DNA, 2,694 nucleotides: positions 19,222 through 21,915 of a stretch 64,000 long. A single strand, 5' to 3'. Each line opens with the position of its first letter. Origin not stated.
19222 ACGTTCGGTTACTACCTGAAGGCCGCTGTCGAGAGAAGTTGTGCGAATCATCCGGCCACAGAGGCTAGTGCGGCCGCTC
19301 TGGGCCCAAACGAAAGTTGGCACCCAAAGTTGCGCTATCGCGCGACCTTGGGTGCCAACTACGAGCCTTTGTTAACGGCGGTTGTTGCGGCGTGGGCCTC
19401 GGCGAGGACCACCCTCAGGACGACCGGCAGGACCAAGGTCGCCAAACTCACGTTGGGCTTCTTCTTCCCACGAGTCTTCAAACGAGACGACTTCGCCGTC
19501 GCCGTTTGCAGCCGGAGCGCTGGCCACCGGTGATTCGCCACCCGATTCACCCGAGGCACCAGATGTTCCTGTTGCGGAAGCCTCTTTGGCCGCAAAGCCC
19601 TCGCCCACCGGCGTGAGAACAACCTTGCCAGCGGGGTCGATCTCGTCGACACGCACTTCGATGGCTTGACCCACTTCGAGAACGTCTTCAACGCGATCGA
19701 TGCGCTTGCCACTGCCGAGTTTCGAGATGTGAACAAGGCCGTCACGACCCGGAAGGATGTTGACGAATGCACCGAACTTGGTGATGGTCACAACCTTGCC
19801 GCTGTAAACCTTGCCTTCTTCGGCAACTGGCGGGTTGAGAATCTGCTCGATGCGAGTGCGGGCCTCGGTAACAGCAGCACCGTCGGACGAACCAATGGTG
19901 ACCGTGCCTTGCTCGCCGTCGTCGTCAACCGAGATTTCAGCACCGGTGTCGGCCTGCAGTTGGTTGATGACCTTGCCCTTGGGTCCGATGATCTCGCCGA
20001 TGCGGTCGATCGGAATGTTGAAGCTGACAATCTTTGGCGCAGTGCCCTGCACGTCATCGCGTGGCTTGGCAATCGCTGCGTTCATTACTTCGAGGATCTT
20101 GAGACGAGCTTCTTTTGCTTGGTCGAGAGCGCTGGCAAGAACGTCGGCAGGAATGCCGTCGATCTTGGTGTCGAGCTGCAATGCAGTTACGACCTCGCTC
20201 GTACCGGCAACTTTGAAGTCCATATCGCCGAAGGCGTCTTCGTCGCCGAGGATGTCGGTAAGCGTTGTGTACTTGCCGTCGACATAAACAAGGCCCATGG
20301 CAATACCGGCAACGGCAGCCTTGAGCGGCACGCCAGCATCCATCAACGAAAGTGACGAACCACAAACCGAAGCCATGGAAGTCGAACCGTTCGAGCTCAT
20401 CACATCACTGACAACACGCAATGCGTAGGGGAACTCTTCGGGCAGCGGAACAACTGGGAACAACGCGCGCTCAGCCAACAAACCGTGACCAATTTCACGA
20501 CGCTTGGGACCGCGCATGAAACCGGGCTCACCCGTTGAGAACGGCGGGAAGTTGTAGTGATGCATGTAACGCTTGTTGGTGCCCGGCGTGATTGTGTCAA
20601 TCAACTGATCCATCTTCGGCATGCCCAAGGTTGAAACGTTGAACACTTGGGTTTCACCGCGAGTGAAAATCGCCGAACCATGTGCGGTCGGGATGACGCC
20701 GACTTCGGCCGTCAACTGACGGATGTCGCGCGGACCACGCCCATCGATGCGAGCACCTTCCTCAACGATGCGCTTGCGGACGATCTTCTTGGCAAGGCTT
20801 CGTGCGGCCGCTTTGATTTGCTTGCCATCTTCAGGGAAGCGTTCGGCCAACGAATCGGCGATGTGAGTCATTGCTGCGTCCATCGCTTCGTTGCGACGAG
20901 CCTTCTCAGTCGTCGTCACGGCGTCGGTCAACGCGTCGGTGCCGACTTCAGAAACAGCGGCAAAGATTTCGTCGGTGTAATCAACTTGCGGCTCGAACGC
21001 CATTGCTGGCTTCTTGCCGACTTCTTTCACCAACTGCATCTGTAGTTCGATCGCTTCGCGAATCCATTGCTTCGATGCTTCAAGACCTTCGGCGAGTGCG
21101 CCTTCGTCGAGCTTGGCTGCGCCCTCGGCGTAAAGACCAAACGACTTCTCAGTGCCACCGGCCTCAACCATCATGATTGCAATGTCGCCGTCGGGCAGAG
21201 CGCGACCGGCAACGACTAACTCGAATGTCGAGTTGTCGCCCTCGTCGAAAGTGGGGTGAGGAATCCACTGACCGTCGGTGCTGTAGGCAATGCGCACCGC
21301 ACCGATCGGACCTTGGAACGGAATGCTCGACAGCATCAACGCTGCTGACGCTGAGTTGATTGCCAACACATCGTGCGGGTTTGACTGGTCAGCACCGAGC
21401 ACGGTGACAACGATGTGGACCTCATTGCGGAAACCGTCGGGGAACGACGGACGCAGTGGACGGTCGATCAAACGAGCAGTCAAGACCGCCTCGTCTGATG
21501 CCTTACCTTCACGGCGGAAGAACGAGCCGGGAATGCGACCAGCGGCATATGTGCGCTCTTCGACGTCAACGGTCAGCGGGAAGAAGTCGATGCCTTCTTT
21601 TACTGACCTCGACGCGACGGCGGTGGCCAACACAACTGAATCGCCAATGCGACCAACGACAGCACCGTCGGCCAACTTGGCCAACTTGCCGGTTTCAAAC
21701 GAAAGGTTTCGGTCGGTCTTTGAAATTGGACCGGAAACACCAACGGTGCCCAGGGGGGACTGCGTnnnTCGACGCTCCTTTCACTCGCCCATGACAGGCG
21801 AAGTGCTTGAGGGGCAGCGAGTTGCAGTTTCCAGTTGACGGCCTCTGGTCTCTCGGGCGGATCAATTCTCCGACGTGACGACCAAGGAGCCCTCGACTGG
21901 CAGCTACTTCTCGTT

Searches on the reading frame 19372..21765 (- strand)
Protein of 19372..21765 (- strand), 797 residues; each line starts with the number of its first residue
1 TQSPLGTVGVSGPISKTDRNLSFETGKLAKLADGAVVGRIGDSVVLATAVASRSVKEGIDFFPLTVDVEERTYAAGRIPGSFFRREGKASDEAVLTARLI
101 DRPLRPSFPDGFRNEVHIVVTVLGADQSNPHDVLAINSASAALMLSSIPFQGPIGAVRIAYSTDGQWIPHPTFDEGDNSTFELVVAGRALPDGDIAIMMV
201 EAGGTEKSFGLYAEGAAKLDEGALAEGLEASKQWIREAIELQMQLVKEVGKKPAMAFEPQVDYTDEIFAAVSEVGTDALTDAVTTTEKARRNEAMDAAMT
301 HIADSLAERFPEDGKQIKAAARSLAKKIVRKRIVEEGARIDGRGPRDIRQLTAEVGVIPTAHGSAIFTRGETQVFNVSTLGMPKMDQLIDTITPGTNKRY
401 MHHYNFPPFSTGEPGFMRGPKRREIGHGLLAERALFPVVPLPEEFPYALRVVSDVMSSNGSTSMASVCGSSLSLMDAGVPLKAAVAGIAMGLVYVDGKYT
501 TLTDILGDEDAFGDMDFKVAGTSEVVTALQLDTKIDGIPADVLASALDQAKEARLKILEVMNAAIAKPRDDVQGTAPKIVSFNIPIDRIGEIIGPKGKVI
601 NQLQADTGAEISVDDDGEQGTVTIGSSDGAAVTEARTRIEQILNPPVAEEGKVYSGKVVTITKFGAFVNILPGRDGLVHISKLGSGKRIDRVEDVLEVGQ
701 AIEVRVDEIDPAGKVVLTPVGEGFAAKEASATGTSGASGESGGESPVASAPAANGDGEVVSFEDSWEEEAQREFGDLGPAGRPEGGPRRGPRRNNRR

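Call 34: list_cluster_members(proteins=[P0001, window:19372-21765:-, window:22097-22393:-, P0013, P0014, P0015, P0016, window:9856-14169:+])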
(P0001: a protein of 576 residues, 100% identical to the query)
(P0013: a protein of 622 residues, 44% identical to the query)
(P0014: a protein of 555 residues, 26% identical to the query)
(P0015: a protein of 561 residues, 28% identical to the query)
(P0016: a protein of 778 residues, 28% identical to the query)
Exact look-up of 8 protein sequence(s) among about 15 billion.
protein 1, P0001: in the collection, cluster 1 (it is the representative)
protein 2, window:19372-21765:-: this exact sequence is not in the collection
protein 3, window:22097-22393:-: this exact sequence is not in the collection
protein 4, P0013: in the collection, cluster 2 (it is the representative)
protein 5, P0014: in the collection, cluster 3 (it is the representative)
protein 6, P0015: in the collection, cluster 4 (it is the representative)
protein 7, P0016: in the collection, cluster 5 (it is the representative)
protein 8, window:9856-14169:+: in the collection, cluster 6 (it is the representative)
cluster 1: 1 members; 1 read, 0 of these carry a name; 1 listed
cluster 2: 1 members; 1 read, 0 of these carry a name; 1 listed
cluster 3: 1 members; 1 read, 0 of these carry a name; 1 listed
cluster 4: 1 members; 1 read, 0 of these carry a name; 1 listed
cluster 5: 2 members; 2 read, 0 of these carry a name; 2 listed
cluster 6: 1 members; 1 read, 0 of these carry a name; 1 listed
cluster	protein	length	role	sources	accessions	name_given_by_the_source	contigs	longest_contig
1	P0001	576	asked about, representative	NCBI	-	-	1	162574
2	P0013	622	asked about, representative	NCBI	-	-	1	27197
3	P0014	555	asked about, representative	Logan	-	-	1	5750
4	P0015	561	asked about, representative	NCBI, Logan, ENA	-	-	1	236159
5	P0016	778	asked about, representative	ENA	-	-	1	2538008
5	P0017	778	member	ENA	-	-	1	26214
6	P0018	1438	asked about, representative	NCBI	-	-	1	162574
